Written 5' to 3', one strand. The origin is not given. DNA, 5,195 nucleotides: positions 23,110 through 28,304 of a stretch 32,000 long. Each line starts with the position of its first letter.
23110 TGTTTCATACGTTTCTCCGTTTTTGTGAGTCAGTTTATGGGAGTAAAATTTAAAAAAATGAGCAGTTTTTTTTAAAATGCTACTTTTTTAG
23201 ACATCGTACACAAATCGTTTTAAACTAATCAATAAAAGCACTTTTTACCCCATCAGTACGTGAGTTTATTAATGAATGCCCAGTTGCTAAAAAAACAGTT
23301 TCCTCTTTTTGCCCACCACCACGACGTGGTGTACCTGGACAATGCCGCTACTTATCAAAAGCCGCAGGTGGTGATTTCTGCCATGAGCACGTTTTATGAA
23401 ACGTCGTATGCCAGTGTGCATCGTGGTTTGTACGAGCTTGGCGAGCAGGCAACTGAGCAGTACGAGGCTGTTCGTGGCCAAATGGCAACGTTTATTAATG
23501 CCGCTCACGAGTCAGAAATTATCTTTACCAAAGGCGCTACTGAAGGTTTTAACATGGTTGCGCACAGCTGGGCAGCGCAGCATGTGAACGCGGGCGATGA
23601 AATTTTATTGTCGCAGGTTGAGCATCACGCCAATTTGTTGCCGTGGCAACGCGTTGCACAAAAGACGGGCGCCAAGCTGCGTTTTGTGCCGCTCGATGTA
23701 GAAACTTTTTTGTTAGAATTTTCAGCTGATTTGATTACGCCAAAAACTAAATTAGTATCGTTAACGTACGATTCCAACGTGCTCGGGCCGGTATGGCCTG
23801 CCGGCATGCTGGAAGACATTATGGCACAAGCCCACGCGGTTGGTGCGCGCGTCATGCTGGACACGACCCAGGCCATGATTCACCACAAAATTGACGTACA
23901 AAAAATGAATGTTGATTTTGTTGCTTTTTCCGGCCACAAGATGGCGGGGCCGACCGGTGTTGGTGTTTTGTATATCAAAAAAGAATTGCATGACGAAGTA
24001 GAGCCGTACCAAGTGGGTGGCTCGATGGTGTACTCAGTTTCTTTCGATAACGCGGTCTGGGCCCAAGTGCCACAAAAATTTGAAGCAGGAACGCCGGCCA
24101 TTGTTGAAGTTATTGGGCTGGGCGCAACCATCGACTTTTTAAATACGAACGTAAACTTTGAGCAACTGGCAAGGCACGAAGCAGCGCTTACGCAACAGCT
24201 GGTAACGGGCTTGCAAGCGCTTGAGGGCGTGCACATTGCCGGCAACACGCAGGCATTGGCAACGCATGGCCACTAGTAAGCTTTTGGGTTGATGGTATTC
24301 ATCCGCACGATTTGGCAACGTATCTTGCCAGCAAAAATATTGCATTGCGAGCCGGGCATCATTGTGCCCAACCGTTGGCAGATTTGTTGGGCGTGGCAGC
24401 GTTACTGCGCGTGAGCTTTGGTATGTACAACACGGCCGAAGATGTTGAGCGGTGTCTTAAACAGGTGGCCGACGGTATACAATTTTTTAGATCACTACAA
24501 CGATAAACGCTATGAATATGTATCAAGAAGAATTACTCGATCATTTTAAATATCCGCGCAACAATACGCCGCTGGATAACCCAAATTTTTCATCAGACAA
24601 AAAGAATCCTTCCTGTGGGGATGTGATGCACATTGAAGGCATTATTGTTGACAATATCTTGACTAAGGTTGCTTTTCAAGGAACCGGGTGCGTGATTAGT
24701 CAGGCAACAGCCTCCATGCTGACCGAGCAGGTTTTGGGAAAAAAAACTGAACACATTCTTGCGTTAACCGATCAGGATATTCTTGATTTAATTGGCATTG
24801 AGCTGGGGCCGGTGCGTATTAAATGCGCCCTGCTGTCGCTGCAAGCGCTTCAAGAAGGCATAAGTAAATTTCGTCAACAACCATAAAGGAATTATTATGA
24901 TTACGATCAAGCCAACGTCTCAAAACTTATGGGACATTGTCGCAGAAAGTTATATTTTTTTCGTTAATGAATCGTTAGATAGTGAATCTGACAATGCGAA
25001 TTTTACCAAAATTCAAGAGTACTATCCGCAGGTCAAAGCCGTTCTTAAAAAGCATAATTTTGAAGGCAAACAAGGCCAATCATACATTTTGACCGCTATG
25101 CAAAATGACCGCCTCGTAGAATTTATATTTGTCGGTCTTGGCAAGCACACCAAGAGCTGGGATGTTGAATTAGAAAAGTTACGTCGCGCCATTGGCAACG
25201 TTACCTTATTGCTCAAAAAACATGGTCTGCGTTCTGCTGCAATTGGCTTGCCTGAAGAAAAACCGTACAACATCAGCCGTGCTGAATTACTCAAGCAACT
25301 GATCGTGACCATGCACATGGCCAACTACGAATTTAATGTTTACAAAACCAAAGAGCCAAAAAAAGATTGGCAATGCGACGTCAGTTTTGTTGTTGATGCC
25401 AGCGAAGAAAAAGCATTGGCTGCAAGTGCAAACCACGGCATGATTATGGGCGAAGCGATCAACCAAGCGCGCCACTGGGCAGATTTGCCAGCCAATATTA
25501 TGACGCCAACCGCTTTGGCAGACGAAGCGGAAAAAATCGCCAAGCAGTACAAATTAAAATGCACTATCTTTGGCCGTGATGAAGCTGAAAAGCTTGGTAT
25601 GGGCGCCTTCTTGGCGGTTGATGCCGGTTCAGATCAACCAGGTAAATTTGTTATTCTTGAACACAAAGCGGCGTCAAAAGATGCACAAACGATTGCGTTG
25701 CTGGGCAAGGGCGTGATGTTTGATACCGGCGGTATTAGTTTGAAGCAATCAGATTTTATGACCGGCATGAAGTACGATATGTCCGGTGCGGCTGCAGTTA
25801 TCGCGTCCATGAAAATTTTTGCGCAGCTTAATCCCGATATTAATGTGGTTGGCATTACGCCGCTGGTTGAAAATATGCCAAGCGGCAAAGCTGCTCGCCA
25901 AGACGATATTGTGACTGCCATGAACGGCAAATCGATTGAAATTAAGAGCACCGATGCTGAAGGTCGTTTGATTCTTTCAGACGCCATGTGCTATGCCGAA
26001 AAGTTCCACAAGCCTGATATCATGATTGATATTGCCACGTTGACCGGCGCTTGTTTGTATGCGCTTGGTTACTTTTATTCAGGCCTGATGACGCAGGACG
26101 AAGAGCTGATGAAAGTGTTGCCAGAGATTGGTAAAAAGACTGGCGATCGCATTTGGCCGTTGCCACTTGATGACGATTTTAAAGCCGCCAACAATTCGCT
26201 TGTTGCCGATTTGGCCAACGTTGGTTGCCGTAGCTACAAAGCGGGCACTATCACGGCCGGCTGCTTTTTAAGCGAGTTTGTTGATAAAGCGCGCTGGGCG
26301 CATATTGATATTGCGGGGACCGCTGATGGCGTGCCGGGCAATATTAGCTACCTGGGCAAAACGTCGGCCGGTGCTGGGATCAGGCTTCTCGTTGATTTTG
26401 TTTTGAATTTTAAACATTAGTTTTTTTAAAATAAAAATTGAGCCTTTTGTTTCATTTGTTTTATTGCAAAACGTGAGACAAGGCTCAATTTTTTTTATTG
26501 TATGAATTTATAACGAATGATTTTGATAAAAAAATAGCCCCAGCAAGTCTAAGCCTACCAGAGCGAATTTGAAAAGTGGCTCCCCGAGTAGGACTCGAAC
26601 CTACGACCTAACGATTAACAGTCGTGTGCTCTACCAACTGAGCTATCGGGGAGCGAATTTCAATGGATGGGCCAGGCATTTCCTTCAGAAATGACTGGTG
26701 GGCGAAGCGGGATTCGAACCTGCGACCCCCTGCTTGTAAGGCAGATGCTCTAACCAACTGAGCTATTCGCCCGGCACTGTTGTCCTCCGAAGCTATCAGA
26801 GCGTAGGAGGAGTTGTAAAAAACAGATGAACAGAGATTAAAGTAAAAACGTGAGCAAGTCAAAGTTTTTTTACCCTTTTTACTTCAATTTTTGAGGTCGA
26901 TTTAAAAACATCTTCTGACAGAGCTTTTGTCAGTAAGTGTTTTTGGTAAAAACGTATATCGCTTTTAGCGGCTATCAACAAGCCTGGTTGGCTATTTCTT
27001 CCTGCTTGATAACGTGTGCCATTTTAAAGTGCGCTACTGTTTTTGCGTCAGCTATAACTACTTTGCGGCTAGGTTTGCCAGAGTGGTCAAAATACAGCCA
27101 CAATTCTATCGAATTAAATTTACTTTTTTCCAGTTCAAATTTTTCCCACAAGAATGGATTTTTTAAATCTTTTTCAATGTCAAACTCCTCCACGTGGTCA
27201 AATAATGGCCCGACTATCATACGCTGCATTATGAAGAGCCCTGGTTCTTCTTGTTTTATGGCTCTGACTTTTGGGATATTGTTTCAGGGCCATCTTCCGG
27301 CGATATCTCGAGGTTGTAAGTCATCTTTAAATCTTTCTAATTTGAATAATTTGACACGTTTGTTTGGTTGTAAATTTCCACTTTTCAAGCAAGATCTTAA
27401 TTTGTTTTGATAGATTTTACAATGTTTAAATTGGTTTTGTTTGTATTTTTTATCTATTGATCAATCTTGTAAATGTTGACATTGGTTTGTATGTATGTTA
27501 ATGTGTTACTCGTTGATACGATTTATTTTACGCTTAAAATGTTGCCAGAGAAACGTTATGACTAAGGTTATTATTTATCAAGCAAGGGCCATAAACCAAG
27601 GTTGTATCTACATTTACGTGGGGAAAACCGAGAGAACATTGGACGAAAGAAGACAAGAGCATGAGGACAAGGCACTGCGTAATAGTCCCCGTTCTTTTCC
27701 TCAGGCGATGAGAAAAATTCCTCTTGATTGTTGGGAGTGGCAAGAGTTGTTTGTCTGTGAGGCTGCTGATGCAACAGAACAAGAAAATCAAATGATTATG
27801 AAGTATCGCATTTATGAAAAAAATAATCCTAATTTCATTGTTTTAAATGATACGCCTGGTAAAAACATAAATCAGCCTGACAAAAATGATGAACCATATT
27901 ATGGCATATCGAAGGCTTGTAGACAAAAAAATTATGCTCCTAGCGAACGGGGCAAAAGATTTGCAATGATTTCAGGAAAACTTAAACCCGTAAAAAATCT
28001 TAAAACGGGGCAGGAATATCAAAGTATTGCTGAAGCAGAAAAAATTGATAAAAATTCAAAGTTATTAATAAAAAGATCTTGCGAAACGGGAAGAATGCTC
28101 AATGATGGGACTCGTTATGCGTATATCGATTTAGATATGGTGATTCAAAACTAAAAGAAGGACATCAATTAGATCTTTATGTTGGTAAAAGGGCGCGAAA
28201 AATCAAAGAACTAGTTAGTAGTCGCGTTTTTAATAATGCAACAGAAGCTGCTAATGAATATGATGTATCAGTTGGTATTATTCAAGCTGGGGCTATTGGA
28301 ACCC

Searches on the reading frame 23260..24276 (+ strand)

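Call 46: search_protein_families(library=pfam, proteins=[window:23260-24276:+], max_evalue=0.001)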
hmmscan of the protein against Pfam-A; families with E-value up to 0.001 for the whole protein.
window:23260-24276:+ (338 aa): 3 families
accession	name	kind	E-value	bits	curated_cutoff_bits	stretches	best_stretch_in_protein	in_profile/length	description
PF00266.25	Aminotran_5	-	3.9e-107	358.9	21.5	1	24-332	1-305/371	Aminotransferase class-V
PF00155.27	Aminotran_1_2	-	0.00018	21.3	19.7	1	67-241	43-235/361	Aminotransferase class I and II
PF01212.27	Beta_elim_lyase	-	0.00026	20.8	27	1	134-262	92-215/288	Beta-eliminating lyase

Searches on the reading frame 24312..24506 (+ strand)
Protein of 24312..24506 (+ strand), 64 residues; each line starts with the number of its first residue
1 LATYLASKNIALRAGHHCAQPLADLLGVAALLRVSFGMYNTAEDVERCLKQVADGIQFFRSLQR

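Call 46: search_protein_families(library=pfam, proteins=[window:24312-24506:+], max_evalue=0.001)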
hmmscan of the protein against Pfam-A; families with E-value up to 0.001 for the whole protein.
window:24312-24506:+ (64 aa): 2 families
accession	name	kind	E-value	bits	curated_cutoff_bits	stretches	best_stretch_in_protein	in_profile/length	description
PF00266.25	Aminotran_5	-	4.8e-15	55.9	21.5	1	1-47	324-370/371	Aminotransferase class-V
PF00180.25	Iso_dh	-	0.00023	21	27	1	14-52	284-322/348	Isocitrate/isopropylmalate dehydrogenase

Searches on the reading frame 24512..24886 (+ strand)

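Call 46: search_protein_families(library=pfam, proteins=[window:24512-24886:+], max_evalue=0.001)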
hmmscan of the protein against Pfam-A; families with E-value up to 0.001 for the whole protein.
window:24512-24886:+ (124 aa): 1 family
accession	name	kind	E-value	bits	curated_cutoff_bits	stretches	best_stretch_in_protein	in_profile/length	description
PF01592.21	NifU_N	-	3.2e-25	89.1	22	1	3-123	1-123/127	NifU-like N terminal domain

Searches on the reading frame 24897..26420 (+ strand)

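Call 46: search_protein_families(library=pfam, proteins=[window:24897-26420:+], max_evalue=0.001)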
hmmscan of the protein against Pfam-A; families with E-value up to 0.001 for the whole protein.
window:24897-26420:+ (507 aa): 2 families
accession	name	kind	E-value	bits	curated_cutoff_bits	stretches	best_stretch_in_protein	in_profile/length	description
PF00883.26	Peptidase_M17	-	1e-113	380.2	25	1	190-499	2-310/310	Cytosol aminopeptidase family, catalytic domain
PF02789.23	Peptidase_M17_N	-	6.4e-17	62.1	23.4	1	30-152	10-128/129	Cytosol aminopeptidase family, N-terminal domain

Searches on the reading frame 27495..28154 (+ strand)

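Call 46: search_protein_families(library=pfam, proteins=[window:27495-28154:+], max_evalue=0.001)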
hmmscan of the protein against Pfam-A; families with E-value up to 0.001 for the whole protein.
window:27495-28154:+ (219 aa): 1 family
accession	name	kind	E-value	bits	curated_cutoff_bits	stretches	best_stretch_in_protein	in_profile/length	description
PF01541.30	GIY-YIG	-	0.00059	20.5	22.6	1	26-105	3-73/78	GIY-YIG catalytic domain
